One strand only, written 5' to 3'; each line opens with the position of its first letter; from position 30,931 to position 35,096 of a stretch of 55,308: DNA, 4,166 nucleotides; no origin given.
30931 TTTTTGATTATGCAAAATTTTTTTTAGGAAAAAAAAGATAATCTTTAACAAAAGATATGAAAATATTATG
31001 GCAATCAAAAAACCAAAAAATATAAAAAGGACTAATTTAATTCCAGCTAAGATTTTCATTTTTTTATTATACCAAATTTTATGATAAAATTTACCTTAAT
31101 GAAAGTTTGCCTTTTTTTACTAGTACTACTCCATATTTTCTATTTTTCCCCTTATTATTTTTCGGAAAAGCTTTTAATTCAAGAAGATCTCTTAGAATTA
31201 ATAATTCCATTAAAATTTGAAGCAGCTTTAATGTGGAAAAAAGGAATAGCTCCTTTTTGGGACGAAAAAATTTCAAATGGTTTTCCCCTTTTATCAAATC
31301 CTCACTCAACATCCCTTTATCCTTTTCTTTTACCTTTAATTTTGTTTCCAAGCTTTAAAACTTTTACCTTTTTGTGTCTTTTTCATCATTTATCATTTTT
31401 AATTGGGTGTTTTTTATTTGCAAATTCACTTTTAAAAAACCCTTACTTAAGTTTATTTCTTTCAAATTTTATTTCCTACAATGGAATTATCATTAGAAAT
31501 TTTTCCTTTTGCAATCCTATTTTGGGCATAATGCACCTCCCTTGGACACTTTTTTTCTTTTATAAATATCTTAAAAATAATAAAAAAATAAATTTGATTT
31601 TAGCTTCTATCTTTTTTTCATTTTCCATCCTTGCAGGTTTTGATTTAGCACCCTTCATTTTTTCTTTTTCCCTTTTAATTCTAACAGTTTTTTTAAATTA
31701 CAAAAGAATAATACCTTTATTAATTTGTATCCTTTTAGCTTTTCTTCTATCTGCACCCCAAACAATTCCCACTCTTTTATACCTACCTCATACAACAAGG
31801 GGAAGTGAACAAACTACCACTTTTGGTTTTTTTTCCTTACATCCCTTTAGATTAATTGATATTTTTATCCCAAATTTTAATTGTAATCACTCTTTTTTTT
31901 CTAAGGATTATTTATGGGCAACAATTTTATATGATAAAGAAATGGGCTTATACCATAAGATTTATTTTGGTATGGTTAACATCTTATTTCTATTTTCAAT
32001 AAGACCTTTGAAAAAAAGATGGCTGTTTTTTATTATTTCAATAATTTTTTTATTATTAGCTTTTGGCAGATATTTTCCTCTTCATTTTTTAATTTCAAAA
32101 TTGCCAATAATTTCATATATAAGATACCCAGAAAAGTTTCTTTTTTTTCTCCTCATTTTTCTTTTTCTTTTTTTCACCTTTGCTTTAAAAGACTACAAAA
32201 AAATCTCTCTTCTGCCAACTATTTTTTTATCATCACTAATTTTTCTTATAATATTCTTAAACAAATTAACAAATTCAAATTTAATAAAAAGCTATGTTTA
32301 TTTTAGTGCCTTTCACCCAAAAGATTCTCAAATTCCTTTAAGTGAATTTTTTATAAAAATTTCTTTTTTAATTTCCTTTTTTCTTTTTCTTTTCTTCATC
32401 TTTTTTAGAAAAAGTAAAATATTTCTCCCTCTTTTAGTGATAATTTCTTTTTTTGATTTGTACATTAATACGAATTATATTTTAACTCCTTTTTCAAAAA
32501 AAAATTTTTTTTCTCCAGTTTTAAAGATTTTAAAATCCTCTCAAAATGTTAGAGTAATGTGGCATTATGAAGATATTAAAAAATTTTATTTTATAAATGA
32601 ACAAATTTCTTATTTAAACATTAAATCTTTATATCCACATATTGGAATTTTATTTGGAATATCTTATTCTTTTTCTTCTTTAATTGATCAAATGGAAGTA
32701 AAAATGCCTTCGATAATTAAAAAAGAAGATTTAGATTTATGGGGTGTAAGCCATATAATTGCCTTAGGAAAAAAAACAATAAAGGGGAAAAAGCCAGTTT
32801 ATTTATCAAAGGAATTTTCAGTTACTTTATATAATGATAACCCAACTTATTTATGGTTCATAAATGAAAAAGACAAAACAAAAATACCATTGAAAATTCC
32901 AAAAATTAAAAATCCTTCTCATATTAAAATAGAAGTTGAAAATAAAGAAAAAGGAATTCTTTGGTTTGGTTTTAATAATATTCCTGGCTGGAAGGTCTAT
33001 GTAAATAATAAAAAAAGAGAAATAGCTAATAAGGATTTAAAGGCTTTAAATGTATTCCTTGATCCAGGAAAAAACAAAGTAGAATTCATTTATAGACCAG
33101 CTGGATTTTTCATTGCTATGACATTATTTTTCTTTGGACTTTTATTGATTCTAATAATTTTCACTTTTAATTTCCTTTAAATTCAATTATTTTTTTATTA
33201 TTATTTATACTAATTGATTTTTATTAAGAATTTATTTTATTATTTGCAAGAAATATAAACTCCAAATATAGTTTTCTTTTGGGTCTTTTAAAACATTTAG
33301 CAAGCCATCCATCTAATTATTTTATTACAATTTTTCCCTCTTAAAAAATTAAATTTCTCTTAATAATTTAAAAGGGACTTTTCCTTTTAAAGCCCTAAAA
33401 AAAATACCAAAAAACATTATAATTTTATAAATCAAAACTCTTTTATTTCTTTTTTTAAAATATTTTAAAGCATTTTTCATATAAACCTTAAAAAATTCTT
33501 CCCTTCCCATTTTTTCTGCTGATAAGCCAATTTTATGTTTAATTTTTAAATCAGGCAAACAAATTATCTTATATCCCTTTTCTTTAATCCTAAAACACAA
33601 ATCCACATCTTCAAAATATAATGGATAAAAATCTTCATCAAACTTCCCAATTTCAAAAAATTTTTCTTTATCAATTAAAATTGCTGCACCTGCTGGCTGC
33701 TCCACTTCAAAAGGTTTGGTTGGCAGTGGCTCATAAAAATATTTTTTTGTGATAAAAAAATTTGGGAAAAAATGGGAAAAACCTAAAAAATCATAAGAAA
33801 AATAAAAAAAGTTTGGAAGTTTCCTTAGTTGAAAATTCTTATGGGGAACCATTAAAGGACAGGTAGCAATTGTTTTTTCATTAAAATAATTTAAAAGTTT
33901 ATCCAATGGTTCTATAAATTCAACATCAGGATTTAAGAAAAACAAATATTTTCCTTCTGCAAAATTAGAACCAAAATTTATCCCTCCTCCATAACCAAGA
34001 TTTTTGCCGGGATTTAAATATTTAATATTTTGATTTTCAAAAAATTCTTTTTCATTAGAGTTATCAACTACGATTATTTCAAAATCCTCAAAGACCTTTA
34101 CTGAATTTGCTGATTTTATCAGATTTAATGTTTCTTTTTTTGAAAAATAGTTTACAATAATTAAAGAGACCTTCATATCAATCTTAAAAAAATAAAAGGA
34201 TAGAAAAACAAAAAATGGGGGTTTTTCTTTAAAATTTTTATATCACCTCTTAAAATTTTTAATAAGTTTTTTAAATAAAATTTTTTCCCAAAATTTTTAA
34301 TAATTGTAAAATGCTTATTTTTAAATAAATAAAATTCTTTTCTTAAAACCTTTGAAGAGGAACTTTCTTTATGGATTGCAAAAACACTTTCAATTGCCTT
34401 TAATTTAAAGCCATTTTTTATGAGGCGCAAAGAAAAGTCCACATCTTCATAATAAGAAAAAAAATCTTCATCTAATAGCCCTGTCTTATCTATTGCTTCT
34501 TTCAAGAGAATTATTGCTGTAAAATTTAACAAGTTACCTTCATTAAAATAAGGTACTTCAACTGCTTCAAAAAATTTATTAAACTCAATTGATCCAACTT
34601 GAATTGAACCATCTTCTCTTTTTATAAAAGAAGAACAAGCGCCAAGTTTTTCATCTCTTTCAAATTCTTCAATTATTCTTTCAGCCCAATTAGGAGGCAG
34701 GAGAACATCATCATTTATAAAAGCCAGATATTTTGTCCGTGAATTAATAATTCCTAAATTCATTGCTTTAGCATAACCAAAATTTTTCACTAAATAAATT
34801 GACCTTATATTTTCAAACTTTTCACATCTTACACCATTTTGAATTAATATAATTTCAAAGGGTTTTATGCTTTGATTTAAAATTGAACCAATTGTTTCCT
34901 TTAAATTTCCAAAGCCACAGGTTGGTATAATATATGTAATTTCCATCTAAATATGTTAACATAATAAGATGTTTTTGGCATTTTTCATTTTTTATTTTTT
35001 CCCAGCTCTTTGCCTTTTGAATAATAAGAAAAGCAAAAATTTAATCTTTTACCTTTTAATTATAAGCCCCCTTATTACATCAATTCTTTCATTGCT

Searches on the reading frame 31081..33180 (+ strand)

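Call 31: search_protein_families(library=pfam, proteins=[window:31081-33180:+], max_evalue=0.0001)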
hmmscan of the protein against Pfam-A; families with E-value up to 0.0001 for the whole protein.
window:31081-33180:+ (699 aa): 1 family
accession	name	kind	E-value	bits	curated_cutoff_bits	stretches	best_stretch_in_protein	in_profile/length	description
PF09586.16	YfhO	-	9.2e-07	28.1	28.5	1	612-681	763-833/835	Bacterial membrane protein YfhO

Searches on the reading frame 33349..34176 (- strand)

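Call 31: search_protein_families(library=pfam, proteins=[window:33349-34176:-], max_evalue=0.0001)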
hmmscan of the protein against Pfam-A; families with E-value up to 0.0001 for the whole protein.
window:33349-34176:- (275 aa): 2 families
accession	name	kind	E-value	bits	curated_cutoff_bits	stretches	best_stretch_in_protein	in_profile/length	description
PF00535.33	Glycos_transf_2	-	4.2e-12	46.7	23.3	1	4-122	1-129/168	Glycosyl transferase family 2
PF10111.15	Glyco_tranf_2_2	-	9.6e-09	35.5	27.3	1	29-211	27-212/276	Glycosyltransferase like family 2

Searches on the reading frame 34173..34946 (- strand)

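Call 31: search_protein_families(library=pfam, proteins=[window:34173-34946:-], max_evalue=0.0001)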
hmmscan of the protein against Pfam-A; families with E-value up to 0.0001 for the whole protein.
window:34173-34946:- (257 aa): 3 families
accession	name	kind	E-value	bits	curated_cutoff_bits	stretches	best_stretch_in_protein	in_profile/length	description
PF00535.33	Glycos_transf_2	-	1.2e-18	68.1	23.3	1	6-120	3-128/168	Glycosyl transferase family 2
PF13632.12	Glyco_trans_2_3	-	1.1e-05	25.8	27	1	76-201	4-129/198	Glycosyl transferase family group 2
PF13712.12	Glyco_tranf_2_5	-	2.9e-05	24.3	27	0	55-102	38-86/210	Glycosyltransferase like family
